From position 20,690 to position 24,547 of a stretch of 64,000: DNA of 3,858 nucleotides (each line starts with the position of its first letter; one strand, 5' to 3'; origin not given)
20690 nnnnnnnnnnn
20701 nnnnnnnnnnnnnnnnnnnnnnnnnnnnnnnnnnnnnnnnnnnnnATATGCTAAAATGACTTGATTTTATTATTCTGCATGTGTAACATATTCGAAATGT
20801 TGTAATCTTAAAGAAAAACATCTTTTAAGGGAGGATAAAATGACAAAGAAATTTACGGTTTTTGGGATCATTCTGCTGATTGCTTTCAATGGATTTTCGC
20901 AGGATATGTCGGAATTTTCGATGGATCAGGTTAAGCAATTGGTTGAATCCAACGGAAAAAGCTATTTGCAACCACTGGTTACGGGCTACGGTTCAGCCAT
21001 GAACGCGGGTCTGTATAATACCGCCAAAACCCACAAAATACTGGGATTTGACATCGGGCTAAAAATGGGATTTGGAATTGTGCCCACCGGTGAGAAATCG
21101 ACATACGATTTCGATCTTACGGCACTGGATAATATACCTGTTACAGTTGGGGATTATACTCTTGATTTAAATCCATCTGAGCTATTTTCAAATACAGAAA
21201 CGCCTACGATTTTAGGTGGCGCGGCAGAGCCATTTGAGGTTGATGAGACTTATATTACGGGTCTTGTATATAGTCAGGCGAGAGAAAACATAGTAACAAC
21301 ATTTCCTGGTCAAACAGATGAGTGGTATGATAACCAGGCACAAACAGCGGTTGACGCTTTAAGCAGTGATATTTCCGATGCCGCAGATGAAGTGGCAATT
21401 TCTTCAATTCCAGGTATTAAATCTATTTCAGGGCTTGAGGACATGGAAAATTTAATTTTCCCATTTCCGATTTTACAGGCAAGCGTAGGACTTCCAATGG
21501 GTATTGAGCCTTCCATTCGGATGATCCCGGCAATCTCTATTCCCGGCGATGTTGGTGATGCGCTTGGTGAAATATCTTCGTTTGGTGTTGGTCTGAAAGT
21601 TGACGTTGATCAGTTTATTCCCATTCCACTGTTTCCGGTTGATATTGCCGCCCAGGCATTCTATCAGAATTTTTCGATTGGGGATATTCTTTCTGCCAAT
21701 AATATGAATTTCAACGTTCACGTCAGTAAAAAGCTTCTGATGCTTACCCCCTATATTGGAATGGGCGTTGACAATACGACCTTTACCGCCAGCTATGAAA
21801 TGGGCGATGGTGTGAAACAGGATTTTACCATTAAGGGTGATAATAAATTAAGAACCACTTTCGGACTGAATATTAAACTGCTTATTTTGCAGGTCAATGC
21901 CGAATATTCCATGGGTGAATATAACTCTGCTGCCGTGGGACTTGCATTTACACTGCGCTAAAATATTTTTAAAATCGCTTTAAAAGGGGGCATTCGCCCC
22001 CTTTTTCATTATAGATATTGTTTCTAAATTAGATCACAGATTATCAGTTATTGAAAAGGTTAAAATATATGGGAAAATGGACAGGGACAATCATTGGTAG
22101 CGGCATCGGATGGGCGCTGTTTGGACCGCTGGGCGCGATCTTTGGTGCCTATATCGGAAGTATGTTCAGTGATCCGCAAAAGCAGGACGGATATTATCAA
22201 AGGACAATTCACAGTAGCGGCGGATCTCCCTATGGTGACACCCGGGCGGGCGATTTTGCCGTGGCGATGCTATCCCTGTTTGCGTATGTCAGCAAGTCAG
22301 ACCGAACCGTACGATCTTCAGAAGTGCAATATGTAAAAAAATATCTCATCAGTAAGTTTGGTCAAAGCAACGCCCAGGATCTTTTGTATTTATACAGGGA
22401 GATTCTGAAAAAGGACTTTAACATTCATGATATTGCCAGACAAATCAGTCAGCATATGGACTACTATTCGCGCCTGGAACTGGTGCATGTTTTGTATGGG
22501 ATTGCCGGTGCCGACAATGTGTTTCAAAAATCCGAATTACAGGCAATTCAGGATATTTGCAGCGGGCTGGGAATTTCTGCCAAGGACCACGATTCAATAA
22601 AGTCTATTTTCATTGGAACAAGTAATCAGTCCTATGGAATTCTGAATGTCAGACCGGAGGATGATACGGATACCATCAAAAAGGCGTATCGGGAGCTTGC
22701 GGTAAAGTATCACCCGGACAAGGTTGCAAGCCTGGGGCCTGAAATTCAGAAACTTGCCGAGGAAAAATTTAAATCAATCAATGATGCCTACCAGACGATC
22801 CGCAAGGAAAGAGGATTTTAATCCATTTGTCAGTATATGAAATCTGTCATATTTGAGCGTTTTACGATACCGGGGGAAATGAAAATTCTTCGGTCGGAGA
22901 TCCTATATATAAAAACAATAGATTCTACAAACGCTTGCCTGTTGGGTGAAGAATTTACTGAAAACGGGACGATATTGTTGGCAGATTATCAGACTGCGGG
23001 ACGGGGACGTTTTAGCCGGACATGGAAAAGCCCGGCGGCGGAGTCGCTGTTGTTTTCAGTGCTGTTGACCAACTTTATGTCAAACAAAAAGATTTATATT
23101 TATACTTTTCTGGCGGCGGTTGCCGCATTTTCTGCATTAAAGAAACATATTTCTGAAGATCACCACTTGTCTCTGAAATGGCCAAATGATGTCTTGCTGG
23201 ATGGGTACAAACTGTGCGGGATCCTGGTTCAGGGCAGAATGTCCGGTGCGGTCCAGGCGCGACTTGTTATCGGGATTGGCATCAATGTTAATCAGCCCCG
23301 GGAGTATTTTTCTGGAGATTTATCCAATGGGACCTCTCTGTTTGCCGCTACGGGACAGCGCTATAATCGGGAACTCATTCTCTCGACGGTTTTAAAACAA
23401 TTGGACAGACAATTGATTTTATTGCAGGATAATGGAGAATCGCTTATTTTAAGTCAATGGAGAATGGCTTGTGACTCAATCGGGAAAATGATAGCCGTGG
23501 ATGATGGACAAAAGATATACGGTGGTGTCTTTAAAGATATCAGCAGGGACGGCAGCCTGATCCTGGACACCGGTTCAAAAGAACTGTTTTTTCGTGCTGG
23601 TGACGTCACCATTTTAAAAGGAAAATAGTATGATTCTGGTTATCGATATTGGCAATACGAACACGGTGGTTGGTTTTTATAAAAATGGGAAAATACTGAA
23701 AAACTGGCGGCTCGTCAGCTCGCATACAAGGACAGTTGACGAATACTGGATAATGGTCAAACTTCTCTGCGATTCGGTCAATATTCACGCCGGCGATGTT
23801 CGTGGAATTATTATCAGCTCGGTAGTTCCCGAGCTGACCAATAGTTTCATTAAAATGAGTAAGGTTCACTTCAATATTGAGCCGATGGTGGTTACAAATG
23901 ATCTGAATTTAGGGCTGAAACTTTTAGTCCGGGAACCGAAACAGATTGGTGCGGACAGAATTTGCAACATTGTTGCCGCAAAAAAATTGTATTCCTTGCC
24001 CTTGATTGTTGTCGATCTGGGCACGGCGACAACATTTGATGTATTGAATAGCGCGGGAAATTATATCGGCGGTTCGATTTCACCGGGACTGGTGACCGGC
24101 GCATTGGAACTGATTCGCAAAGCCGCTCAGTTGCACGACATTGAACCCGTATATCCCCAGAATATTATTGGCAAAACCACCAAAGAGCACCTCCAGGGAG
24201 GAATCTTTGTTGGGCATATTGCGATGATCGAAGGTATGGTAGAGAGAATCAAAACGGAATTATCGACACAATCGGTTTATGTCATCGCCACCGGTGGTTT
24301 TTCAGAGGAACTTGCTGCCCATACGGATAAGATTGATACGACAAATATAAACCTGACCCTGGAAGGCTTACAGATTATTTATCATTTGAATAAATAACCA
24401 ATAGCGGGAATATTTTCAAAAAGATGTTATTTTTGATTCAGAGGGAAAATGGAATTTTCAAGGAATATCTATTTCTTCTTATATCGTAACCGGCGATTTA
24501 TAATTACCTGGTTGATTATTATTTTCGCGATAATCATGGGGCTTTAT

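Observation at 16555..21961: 1.4k-aa lamin-tail-domain x5 surface protein with T9SS-like CTD, co-transcribed with a putative OM partner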

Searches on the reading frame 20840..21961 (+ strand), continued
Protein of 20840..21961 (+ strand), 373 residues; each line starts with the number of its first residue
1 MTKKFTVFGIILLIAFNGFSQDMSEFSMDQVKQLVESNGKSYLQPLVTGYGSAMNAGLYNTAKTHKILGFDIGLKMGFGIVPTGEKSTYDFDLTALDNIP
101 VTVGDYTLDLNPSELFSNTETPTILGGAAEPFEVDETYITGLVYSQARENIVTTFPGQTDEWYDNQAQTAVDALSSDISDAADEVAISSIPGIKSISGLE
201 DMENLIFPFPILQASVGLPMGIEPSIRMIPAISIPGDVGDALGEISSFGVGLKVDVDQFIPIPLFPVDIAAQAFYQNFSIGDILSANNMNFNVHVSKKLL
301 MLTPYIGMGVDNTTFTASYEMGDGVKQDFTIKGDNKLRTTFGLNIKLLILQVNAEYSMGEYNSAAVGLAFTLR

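Call 95: find_encoding_contigs(protein=P0084, flank=5000, max_places=1)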
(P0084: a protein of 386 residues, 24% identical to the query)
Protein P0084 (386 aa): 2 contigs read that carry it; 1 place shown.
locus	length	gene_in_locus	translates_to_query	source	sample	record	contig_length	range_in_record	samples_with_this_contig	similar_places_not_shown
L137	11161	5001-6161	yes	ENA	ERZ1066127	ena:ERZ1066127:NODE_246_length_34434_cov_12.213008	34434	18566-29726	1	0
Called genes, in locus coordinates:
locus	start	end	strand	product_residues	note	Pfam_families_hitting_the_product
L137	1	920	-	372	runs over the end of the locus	-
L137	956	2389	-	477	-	PF01943:Polysacc_synt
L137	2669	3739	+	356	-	PF13585:CHU_C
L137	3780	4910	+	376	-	PF01075:Glyco_transf_9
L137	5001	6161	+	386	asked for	PF20230:DUF6588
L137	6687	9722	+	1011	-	PF25794:SACS, PF13589:HATPase_c_3 (weak), PF13020:NOV_C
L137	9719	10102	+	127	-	-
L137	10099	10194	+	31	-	-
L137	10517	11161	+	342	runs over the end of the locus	-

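Call 96: find_encoding_contigs(protein=P0068, flank=5000, max_places=1)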
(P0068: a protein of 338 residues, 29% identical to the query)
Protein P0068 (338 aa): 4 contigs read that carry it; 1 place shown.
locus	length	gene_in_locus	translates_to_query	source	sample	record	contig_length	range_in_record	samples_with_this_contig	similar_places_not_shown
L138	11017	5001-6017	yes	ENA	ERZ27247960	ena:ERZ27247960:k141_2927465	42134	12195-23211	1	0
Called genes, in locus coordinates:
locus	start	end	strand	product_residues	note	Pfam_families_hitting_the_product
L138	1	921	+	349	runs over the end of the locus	-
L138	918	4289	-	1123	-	PF17757:UvrB_inter, PF02559:CarD_TRCF_RID, PF00270:DEAD, PF04851:ResIII, PF00271:Helicase_C, PF03461:TRCF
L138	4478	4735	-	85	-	-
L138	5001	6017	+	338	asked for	PF20230:DUF6588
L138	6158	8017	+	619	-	PF00009:GTP_EFTU, PF22042:EF-G_D2, PF03144:GTP_EFTU_D2, PF00679:EFG_C, PF21018:BipA_C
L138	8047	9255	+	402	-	PF00155:Aminotran_1_2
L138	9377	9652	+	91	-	-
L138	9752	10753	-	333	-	PF07885:Ion_trans_2, PF02254:TrkA_N, PF02080:TrkA_C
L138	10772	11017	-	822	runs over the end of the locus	PF20437:LonC_helical, PF13654:AAA_32, PF20436:LonB_AAA-LID, PF05362:Lon_C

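Call 99: fold_search(model_id=the predicted structure, library=pdb)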
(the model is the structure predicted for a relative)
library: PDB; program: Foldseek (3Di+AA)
matches with E <= 10: 1037; with E <= 0.001: 61
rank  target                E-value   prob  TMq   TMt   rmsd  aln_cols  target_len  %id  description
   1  6v78_A                1.6e-05  0.98  0.20  0.20  25.5       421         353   12  OmpK37 porin (released 2020-04-01)
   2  8pyz_E                4.1e-05  0.80  0.15  0.16  30.1       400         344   12  Structure of Ompk36GD from Klebsiella pneumonia, solved at wavelength 4.13 A (released 2023-10-25)
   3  5o79_A                5.1e-05  0.77  0.15  0.16  30.3       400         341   12  Klebsiella pneumoniae OmpK36 (released 2018-06-20)
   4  6rcp_A                5.4e-05  0.94  0.19  0.20  29.0       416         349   13  Crystal structure of the OmpK36 clinical isolate ST258 from Klebsiella pneumonia (released 2019-09-11)
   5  5nup_A                5.7e-05  0.75  0.15  0.16  28.8       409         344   11  Structural basis for maintenance of bacterial outer membrane lipid asymmetry (released 2017-10-25)
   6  6rck_A                6.1e-05  0.75  0.15  0.16  30.5       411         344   12  Crystal structure of the OmpK36 GD insertion chimera from Klebsiella pneumonia (released 2019-09-11)
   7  5nxn_A                6.8e-05  0.92  0.20  0.21  29.6       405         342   12  Structure of a L5-deletion mutant of Providencia stuartii Omp-Pst1 (released 2018-02-21)
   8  6rck_B                7.1e-05  0.92  0.19  0.20  28.3       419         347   11  Crystal structure of the OmpK36 GD insertion chimera from Klebsiella pneumonia (released 2019-09-11)
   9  5o77                  1.1e-04  1.00  0.21  0.23   9.1       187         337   15  Klebsiella pneumoniae OmpK35 (released 2018-06-20)
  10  3slt                  1.1e-04  1.00  0.23  0.27   9.1       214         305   12  Pre-cleavage Structure of the Autotransporter EspP - N1023S Mutant (released 2011-11-16)
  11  6ehf                  1.2e-04  1.00  0.23  0.26   8.4       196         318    9  OmpT (in-vitro folded), an outer membrane protein Vibrio cholerae (trimer form) (released 2018-04-25)
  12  5mdq_A                1.2e-04  0.90  0.21  0.22  29.7       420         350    9  Crystal structure of outer membrane expressed Chitoporin VhChip from Vibrio harveyi (released 2017-12-20)
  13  7eqm_A                1.2e-04  0.75  0.17  0.19  28.5       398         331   11  Apo Truncated VhChiP (Delta 1-19) (released 2022-08-10)
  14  5o9c_A                1.3e-04  0.91  0.19  0.19  28.4       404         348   11  Crystal structure of Omp36 from Enterobacter aerogenes (released 2018-06-27)
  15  3slo                  1.5e-04  1.00  0.25  0.29   8.4       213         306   14  Pre-cleavage Structure of the Autotransporter EspP - N1023D mutant (released 2011-11-16)
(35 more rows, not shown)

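Call 100: search_protein_families(library=pfam, proteins=[L014:8729-9865:+, L011:11145-11996:+, L010:9201-9866:+, L010:11229-12317:+, L024:1-1810:-, L024:3271-3954:-, L036:1449-2672:+, L045:9081-9758:+, L045:11434-12126:-, L052:11808-12911:+], max_evalue=0.01)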
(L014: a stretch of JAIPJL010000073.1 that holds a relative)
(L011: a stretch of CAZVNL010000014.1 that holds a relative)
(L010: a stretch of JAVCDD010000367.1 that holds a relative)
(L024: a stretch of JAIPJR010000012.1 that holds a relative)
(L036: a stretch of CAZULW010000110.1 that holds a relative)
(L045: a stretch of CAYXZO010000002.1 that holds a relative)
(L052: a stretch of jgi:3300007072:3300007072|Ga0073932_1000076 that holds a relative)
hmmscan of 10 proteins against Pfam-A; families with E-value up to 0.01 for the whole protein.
L014:8729-9865:+ (378 aa): 1 family
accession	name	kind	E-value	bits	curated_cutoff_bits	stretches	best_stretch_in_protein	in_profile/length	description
PF13729.12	TraF_2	-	1.5e-05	24.8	25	1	66-262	2-219/264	F plasmid transfer operon, TraF, protein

L011:11145-11996:+ (283 aa): 4 families
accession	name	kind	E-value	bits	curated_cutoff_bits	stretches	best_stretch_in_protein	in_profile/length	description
PF12697.13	Abhydrolase_6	-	4.2e-07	31.3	26.3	1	100-229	4-122/217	Alpha/beta hydrolase family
PF00561.26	Abhydrolase_1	-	0.0001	22.5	25.8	1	152-192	64-102/245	alpha/beta hydrolase fold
PF07819.20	PGAP1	-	0.0023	18.2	24.3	1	142-199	72-134/233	PGAP1-like alpha/beta domain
PF12146.15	Hydrolase_4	-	0.0044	16.8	27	0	157-197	76-113/239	Serine aminopeptidase, S33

L010:9201-9866:+ (221 aa): 0 families

L010:11229-12317:+ (362 aa): 3 families
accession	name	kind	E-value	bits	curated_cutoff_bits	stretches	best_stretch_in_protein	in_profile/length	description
PF12706.13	Lactamase_B_2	-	1.7e-19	70.6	27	1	120-320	1-200/200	Beta-lactamase superfamily domain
PF00753.33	Lactamase_B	-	5.4e-07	30.2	22.7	1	108-277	4-171/196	Metallo-beta-lactamase superfamily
PF02112.21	PDEase_II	-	0.0077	15.8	23.7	0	149-186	85-126/340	cAMP phosphodiesterases class-II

L024:1-1810:- (603 aa): 1 family
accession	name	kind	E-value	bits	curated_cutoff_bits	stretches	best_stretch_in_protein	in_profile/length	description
PF05547.17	Peptidase_M6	-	9.5e-31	107.6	22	1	113-322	68-284/294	Immune inhibitor A peptidase M6, catalytic domain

L024:3271-3954:- (227 aa): 5 families
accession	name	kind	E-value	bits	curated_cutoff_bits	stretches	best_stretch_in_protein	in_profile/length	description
PF13419.12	HAD_2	-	8.4e-32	111.1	23.8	1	14-198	1-178/178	Haloacid dehalogenase-like hydrolase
PF00702.32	Hydrolase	-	5.6e-26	92.6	26.4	1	11-191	1-190/191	haloacid dehalogenase-like hydrolase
PF12710.13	HAD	-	1.9e-10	41.9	27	1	14-189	1-189/189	haloacid dehalogenase-like hydrolase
PF13242.12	Hydrolase_like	-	5.8e-09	36.2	22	1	152-223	2-75/75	HAD-hyrolase-like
PF13344.12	Hydrolase_6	-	0.0033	17.9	27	0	95-126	9-42/101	Haloacid dehalogenase-like hydrolase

L036:1449-2672:+ (407 aa): 2 families
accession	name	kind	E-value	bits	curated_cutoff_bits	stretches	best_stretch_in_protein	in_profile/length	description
PF01555.25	N6_N4_Mtase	-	3.4e-12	47.2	26.7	2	32-79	161-208/221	DNA methylase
PF01170.24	UPF0020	-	0.0029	17.8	22.3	0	51-77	27-53/197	RMKL-like, methyltransferase domain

L045:9081-9758:+ (225 aa): 1 family
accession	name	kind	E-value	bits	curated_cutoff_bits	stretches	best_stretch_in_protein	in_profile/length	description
PF01895.24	PhoU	-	1.4e-47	160.4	23.5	2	19-104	4-89/89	PhoU domain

L045:11434-12126:- (230 aa): 5 families
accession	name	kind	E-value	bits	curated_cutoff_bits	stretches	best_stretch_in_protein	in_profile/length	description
PF13419.12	HAD_2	-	2e-36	126.2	23.8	1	13-196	2-178/178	Haloacid dehalogenase-like hydrolase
PF00702.32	Hydrolase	-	3.3e-24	86.8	26.4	1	12-190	4-191/191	haloacid dehalogenase-like hydrolase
PF12710.13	HAD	-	2.5e-13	51.3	27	1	13-186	2-188/189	haloacid dehalogenase-like hydrolase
PF13242.12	Hydrolase_like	-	2.5e-10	40.6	22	1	154-221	4-75/75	HAD-hyrolase-like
PF13344.12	Hydrolase_6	-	9.6e-05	22.8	27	0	97-136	13-52/101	Haloacid dehalogenase-like hydrolase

L052:11808-12911:+ (367 aa): 0 families

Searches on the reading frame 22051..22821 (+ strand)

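Call 3: search_protein_families(library=pfam, proteins=[window:22051-22821:+], max_evalue=0.01)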
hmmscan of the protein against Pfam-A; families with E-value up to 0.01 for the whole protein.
window:22051-22821:+ (256 aa): 2 families
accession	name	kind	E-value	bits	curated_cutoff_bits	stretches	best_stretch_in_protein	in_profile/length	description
PF05099.18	TerB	-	9.7e-19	68.2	24.4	1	71-184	2-117/118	Tellurite resistance protein TerB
PF00226.36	DnaJ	-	6e-16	58.7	27.8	1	194-252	2-55/63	DnaJ domain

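Call 4: search_protein_families(library=ncbifam, proteins=[window:22051-22821:+], max_evalue=0.01)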
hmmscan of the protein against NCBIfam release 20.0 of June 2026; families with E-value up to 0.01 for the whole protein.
window:22051-22821:+ (256 aa): 20 families
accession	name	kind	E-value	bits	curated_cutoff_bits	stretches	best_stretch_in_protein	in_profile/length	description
NF006948.0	PRK09430.1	equivalog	3.8e-30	105.4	162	2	192-256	200-266/267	co-chaperone DjlA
TIGR02349.1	DnaJ_bact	equivalog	2e-12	47.2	377.2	1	195-251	3-54/354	molecular chaperone DnaJ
NF008035.0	PRK10767.1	subfamily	7.2e-12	45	338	1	193-251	5-58/374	molecular chaperone DnaJ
NF010874.0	PRK14281.1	equivalog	3.8e-11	42.7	619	1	193-251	4-57/397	chaperone protein DnaJ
NF050028.1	CldAdptActJ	equivalog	1.7e-10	41.3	150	1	194-251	4-61/93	cold adaptation protein ActJcold adaptation protein ActJ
NF037946.1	terminal_TopJ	equivalog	3.3e-10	39.1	300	1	195-248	8-55/810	terminal organelle assembly protein TopJ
NF007618.0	PRK10266.1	equivalog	4.8e-10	39.4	403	1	194-253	6-59/306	curved DNA-binding protein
NF010894.0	PRK14301.1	equivalog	1.6e-08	34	548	1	193-252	5-59/373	chaperone protein DnaJ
NF010892.0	PRK14299.1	equivalog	2.3e-08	33.6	392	1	194-250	6-56/291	chaperone protein DnaJ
NF001420.0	PRK00294.1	equivalog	2.8e-08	34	169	1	199-252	11-66/173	co-chaperone HscB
NF010885.0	PRK14292.1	equivalog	7.5e-08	31.7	585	1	195-250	5-54/371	chaperone protein DnaJ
NF006502.0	PRK08937.3-2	equivalog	2.1e-07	30.7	259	1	192-251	203-262/275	adenylosuccinate lyase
TIGR03835.1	termin_org_DnaJ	equivalog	8e-07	27.8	512.25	1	195-249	5-53/871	terminal organelle assembly protein TopJ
NF010871.0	PRK14278.1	equivalog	8.5e-07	28.2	502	1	193-250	4-55/378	molecular chaperone DnaJ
NF003449.0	PRK05014.1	equivalog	1.2e-06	28.8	189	1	204-252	15-63/172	co-chaperone HscB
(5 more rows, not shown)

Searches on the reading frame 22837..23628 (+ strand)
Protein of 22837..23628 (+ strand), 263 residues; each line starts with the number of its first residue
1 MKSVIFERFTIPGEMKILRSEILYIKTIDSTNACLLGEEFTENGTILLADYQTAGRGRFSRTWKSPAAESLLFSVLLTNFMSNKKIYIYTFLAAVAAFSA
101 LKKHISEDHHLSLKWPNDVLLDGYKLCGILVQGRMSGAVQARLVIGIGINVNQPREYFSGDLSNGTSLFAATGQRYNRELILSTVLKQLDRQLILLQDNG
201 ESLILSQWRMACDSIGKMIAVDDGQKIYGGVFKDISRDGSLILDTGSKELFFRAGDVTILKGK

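Call 31: search_protein_families(library=pfam, proteins=[window:22837-23628:+], max_evalue=0.001)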
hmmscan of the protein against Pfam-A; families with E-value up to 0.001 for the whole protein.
window:22837-23628:+ (263 aa): 2 families
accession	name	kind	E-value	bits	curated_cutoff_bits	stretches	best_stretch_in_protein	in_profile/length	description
PF03099.24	BPL_LplA_LipB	-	3.4e-21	76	21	1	25-150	2-133/133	Biotin/lipoate A/B protein ligase family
PF02237.23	BPL_C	-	8.1e-05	22.9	21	1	215-251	2-39/48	Biotin protein ligase C terminal domain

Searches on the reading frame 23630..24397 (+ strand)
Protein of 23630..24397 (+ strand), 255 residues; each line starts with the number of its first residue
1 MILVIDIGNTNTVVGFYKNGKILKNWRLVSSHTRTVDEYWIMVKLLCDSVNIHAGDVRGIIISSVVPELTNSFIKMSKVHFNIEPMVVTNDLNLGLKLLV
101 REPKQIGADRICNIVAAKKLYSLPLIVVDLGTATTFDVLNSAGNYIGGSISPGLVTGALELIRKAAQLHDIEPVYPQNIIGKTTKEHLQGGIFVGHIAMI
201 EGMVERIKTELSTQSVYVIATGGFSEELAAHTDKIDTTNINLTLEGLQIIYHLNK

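Call 31: search_protein_families(library=pfam, proteins=[window:23630-24397:+], max_evalue=0.001)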
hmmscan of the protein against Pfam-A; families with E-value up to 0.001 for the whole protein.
window:23630-24397:+ (255 aa): 1 family
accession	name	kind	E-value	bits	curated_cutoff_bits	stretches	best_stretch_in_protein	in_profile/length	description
PF03309.20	Pan_kinase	-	8e-62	209.2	24.7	1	2-206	1-205/205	Type III pantothenate kinase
